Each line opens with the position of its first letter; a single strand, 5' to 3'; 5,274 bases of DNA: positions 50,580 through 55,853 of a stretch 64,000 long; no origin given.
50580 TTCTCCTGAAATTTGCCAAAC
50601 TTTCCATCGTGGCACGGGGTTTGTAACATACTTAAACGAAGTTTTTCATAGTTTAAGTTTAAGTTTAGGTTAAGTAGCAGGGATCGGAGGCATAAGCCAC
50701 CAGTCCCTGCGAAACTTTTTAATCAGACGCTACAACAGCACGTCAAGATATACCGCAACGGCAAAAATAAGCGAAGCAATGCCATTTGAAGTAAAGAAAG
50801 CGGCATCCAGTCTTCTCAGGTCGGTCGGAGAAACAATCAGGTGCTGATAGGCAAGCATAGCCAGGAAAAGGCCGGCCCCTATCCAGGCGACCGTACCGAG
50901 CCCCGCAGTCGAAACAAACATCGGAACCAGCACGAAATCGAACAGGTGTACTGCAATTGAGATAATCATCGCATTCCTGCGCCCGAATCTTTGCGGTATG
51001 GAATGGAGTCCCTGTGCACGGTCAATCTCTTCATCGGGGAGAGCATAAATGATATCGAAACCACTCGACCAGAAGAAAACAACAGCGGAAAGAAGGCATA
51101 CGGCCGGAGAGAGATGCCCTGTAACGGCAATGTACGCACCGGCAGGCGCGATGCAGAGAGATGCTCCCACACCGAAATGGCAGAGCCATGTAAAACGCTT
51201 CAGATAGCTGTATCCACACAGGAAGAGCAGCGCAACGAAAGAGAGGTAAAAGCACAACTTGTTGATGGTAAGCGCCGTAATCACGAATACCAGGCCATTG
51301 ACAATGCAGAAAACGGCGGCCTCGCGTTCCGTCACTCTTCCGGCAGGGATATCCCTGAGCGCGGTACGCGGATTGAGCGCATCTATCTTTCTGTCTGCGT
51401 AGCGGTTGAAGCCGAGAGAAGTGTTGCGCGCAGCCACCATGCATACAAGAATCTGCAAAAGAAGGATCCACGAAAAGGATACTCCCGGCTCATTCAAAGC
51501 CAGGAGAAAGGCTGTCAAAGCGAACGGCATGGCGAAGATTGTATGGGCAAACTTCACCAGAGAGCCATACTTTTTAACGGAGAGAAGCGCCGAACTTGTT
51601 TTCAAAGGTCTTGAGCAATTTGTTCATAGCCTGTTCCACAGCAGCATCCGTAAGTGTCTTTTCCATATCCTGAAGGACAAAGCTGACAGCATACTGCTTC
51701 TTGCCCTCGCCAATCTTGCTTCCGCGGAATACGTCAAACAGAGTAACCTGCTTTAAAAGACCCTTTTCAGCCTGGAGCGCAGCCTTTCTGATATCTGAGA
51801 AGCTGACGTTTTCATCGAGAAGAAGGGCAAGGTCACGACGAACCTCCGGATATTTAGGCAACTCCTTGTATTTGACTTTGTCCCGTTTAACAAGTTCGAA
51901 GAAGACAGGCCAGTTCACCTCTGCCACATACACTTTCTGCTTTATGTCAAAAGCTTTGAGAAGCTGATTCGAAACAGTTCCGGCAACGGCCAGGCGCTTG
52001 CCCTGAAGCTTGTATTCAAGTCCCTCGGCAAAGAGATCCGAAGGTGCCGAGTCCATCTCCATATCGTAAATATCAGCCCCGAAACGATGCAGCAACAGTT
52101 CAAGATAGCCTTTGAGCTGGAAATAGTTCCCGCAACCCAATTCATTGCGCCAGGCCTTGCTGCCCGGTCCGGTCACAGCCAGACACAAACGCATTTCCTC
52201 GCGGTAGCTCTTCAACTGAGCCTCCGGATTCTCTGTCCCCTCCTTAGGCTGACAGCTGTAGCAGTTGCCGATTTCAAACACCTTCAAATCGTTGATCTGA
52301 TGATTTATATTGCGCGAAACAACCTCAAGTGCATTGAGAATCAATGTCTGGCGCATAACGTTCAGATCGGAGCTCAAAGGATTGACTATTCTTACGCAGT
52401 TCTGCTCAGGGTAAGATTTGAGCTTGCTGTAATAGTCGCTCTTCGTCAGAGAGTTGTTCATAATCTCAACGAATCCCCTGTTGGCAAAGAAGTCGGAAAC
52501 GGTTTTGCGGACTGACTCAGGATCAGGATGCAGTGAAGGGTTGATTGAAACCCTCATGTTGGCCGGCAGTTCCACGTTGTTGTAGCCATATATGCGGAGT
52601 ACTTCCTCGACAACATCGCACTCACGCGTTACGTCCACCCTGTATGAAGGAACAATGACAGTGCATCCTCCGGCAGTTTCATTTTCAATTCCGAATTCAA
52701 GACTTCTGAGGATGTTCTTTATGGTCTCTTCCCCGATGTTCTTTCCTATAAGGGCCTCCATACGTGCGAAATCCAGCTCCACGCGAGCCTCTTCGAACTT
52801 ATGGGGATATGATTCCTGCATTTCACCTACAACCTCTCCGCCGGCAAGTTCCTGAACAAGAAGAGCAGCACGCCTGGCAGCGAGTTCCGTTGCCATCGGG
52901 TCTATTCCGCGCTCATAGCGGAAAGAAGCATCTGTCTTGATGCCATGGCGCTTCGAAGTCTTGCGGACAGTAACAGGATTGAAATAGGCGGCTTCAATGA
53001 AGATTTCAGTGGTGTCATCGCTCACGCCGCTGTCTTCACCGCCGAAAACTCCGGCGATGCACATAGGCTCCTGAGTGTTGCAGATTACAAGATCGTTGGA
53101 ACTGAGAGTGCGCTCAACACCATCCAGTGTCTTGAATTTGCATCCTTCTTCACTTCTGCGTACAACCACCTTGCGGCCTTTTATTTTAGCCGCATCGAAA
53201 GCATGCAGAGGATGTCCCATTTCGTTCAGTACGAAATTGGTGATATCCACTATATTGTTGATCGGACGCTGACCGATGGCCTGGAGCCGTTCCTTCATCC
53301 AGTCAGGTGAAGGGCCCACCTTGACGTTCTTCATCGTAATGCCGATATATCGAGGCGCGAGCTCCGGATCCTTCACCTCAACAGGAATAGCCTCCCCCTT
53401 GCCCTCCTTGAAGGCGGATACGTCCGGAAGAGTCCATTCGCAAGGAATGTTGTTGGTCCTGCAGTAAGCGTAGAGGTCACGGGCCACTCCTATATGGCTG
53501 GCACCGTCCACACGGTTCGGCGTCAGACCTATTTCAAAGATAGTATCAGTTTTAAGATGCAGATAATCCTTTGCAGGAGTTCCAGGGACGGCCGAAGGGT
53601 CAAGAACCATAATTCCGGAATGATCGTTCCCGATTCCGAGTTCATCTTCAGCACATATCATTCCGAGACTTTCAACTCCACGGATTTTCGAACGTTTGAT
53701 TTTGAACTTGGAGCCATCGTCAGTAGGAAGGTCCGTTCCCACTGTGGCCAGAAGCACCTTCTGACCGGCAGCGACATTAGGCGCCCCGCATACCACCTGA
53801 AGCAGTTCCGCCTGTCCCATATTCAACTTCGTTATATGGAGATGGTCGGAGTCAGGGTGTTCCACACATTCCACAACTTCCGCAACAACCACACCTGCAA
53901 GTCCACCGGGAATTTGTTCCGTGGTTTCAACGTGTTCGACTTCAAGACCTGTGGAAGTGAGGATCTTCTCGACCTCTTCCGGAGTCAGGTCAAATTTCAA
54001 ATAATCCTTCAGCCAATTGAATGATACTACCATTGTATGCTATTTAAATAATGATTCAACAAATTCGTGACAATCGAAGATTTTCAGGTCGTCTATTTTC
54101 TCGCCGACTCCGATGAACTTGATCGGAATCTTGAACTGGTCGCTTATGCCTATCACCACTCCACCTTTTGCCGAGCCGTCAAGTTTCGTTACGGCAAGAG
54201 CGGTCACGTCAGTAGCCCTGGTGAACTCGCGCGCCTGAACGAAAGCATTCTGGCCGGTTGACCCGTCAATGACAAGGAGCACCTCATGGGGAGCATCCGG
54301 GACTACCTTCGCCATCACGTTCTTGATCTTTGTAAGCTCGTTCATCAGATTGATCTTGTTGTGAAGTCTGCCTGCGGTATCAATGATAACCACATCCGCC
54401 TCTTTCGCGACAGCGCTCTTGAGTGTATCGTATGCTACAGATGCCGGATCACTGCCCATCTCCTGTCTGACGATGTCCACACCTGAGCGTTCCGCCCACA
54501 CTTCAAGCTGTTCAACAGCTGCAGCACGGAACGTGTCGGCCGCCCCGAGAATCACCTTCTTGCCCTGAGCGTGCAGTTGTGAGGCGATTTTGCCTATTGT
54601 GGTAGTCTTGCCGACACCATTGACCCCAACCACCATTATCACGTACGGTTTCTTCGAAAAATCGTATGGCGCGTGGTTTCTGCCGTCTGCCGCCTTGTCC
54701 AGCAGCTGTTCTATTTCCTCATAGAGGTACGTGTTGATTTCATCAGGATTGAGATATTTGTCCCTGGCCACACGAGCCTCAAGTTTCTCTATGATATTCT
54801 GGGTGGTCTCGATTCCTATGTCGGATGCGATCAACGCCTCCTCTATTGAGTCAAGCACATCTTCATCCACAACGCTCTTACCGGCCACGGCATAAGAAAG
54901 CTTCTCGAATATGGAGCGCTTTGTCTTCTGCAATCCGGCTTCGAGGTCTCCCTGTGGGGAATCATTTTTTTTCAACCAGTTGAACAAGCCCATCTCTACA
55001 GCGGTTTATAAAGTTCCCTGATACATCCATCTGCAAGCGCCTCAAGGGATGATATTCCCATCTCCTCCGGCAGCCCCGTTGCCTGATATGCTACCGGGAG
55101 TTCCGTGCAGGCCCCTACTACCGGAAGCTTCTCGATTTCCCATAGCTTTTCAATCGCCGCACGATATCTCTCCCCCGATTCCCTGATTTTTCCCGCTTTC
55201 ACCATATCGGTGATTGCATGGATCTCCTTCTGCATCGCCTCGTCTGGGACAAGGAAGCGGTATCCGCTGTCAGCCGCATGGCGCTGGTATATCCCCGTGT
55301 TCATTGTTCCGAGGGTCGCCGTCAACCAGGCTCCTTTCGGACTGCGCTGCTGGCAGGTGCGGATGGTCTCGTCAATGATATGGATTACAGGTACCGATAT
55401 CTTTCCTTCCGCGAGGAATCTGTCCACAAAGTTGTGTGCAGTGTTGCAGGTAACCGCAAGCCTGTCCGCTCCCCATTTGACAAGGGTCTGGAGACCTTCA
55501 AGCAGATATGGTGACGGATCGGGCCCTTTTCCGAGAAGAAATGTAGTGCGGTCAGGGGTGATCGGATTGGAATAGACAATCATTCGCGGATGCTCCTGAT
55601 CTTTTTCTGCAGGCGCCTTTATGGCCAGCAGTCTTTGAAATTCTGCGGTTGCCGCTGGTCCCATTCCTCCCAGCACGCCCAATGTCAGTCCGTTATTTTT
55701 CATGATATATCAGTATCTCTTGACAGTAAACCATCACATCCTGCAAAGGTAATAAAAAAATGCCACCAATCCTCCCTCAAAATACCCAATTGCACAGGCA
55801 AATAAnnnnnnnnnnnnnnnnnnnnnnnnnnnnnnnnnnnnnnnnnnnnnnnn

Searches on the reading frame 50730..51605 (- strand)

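Call 90: search_protein_families(library=pfam, proteins=[window:50730-51605:-], max_evalue=0.000001)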
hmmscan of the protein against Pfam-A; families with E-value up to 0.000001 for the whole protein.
window:50730-51605:- (291 aa): 1 family
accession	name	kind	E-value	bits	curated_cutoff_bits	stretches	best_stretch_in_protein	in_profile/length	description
PF01040.23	UbiA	-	1.6e-52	178.8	34.2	1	27-274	3-249/250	UbiA prenyltransferase family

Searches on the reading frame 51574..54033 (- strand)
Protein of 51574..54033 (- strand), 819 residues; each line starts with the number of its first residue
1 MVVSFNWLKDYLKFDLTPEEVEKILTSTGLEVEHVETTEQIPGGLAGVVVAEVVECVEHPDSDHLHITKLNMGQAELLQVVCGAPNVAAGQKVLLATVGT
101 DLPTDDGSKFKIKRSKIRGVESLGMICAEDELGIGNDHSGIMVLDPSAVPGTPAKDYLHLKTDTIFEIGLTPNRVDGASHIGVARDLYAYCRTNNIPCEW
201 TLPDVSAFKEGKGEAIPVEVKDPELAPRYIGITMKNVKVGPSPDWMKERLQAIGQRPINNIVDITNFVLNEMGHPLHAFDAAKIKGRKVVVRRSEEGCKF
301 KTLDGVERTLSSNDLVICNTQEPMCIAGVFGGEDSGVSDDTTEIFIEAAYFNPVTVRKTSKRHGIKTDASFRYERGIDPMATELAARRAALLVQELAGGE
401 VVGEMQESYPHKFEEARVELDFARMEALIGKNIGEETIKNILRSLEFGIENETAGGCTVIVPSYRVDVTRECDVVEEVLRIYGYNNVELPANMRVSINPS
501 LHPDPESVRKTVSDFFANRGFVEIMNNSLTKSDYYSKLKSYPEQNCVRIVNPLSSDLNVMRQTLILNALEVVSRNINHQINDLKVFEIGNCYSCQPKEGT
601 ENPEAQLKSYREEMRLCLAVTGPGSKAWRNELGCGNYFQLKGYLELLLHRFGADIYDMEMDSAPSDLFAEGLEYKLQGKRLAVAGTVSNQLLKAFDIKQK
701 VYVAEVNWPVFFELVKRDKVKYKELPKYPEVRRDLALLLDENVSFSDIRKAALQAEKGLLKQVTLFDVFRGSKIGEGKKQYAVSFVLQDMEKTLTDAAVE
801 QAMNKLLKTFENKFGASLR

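Call 90: search_protein_families(library=pfam, proteins=[window:51574-54033:-], max_evalue=0.000001)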
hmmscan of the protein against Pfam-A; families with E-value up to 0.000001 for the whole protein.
window:51574-54033:- (819 aa): 5 families
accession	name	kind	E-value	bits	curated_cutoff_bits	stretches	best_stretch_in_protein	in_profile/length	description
PF03483.22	B3_4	-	2e-69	233.1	29.3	1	226-398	2-174/174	B3/4 domain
PF17759.6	tRNA_synthFbeta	-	8.4e-43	146.8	22.4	1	506-708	19-214/214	Phenylalanyl tRNA synthetase beta chain CLM domain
PF03147.19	FDX-ACB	-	4.1e-30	104.5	31.1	1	726-819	1-94/94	Ferredoxin-fold anticodon binding domain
PF03484.21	B5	-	1.1e-26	93.3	28.6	1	418-484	1-67/67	tRNA synthetase B5 domain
PF01588.26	tRNA_bind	-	5.7e-19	68.5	27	1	48-152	1-95/96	Putative tRNA binding domain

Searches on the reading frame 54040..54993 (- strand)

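Call 90: search_protein_families(library=pfam, proteins=[window:54040-54993:-], max_evalue=0.000001)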
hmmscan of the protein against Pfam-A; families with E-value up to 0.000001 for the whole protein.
window:54040-54993:- (317 aa): 3 families
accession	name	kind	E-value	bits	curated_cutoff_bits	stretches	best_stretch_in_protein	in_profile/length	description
PF00448.28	SRP54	-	1.1e-75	254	22.7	1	116-316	1-195/196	SRP54-type protein, GTPase domain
PF02881.24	SRP54_N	-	5.4e-15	55.8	22.4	1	29-94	2-75/75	SRP54-type protein, helical bundle domain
PF13604.12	AAA_30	-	1.5e-07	31.8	27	1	117-223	19-111/191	AAA domain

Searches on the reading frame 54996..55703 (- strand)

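Call 90: search_protein_families(library=pfam, proteins=[window:54996-55703:-], max_evalue=0.000001)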
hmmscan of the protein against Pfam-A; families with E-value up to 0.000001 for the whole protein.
window:54996-55703:- (235 aa): 1 family
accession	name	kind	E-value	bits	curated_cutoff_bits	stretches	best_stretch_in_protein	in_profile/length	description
PF01177.27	Asp_Glu_race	-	3e-30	106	31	1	11-215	1-196/211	Asp/Glu/Hydantoin racemase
